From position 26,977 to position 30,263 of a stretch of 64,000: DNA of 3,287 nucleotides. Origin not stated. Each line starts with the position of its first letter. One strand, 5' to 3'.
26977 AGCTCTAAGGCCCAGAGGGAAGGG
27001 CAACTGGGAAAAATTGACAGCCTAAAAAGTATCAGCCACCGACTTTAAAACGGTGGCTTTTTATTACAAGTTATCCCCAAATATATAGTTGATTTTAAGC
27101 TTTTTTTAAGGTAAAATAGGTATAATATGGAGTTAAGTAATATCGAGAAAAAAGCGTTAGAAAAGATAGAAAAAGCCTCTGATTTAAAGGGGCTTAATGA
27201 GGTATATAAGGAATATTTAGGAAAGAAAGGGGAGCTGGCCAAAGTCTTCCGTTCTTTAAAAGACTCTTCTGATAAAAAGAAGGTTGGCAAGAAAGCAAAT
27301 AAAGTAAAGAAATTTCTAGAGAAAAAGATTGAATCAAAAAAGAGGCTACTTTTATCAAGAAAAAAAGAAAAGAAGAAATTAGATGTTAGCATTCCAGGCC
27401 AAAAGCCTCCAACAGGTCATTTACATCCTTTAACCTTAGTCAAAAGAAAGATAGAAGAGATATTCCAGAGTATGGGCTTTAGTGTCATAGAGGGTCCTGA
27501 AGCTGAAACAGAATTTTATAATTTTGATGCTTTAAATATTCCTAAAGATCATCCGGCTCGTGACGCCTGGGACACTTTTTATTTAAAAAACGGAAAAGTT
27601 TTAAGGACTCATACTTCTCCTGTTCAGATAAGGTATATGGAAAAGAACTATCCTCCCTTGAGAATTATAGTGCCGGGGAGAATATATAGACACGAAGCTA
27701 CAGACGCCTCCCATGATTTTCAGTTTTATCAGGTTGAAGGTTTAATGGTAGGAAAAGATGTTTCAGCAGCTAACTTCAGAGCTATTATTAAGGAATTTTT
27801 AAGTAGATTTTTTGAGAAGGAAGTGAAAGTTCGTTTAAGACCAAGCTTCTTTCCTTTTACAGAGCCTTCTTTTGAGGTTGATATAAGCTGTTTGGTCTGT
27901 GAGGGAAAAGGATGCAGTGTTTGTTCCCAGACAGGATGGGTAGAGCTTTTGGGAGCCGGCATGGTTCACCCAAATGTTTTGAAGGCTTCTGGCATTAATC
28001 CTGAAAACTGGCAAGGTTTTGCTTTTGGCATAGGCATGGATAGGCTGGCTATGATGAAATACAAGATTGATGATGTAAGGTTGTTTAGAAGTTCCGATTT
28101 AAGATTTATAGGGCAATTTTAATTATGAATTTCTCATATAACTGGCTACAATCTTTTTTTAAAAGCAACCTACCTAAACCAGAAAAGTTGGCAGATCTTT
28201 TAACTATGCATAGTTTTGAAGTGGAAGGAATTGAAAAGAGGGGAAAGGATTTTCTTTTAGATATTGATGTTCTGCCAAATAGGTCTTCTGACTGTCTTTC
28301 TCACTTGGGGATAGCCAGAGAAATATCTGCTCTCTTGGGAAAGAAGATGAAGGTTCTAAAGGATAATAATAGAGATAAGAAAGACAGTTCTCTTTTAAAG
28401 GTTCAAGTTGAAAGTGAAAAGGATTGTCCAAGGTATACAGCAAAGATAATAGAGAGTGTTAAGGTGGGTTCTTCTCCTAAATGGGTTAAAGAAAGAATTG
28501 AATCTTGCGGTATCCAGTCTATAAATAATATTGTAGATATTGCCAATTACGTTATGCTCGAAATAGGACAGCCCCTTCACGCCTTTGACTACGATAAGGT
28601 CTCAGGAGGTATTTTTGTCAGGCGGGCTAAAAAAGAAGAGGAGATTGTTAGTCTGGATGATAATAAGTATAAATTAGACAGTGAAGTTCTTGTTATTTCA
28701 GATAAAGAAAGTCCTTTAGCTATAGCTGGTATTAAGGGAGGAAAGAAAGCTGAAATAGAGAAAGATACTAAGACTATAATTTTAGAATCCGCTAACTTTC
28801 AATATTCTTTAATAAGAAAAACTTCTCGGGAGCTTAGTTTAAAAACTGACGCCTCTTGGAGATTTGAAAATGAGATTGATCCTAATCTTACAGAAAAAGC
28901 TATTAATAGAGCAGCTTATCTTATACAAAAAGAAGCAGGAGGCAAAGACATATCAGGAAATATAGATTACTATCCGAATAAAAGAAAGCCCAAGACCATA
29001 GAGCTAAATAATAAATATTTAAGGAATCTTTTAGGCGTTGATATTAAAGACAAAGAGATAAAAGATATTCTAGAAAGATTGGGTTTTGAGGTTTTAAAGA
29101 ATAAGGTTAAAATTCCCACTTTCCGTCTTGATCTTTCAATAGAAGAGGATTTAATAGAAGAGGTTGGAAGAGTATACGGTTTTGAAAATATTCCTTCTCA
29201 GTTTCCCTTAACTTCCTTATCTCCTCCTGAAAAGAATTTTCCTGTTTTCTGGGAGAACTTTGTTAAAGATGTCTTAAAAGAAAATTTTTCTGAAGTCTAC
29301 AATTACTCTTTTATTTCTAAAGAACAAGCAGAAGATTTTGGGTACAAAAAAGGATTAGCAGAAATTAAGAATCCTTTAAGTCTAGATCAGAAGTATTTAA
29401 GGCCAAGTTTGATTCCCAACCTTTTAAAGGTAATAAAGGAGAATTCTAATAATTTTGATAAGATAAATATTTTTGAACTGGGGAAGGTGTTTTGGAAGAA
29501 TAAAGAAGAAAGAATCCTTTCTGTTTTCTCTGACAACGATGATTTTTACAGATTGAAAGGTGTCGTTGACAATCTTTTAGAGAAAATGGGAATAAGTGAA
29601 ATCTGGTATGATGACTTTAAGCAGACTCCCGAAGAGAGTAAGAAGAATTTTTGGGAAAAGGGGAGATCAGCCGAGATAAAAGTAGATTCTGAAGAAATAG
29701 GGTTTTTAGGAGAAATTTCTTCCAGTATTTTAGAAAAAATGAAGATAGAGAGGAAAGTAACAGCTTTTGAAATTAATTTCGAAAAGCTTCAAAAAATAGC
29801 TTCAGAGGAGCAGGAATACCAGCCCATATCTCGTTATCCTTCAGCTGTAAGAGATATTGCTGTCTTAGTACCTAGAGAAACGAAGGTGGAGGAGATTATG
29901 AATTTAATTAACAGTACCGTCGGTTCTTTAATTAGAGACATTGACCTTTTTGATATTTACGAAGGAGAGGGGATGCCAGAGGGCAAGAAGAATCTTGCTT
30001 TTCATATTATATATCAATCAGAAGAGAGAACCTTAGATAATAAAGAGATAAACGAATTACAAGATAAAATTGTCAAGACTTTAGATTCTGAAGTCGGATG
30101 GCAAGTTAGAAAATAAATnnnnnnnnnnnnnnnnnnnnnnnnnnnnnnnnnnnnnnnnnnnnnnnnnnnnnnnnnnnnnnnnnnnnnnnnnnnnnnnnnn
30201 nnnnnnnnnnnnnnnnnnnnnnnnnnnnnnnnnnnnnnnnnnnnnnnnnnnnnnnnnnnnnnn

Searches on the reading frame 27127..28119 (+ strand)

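Call 53: search_protein_families(library=pfam, proteins=[window:27127-28119:+], max_evalue=0.0001)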
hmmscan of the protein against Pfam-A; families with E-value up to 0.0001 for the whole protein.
window:27127-28119:+ (331 aa): 2 families
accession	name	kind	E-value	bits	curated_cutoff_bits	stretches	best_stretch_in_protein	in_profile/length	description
PF01409.25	tRNA-synt_2d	-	9.5e-100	333.6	19.8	1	84-331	1-246/246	tRNA synthetases class II core domain (F)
PF02912.23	Phe_tRNA-synt_N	-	1e-11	45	22.3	1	18-83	1-68/69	Aminoacyl tRNA synthetase class II, N-terminal domain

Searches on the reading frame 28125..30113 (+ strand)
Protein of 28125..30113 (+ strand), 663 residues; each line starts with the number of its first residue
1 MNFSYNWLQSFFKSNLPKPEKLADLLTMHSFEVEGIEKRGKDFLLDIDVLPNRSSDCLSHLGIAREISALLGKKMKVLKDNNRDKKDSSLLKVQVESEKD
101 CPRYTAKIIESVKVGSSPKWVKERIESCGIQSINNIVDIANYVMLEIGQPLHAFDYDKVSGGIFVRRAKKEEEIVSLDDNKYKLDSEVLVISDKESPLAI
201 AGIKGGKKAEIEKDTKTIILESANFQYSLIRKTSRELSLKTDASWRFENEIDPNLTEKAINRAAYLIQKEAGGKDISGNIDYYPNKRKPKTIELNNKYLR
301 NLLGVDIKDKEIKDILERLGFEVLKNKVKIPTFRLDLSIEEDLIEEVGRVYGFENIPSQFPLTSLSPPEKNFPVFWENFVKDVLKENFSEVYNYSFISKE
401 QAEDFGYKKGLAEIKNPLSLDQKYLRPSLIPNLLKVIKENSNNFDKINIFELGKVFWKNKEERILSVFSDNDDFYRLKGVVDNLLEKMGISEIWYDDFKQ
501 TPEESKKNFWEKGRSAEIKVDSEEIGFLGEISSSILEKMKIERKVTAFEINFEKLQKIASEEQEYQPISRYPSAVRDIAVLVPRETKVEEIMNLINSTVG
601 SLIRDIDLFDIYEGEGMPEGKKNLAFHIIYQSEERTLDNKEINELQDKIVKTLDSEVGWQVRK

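Call 53: search_protein_families(library=pfam, proteins=[window:28125-30113:+], max_evalue=0.0001)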
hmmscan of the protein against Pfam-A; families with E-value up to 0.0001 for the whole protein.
window:28125-30113:+ (663 aa): 4 families
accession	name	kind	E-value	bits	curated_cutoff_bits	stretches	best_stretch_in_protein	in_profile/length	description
PF03483.22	B3_4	-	1.7e-65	220.3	29.3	1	101-271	2-173/174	B3/4 domain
PF17759.6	tRNA_synthFbeta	-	4.9e-40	137.7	22.4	1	356-552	1-214/214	Phenylalanyl tRNA synthetase beta chain CLM domain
PF03147.19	FDX-ACB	-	2e-29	102.3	31.1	1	569-662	1-94/94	Ferredoxin-fold anticodon binding domain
PF03484.21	B5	-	1.4e-19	70.4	28.6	1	292-353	1-67/67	tRNA synthetase B5 domain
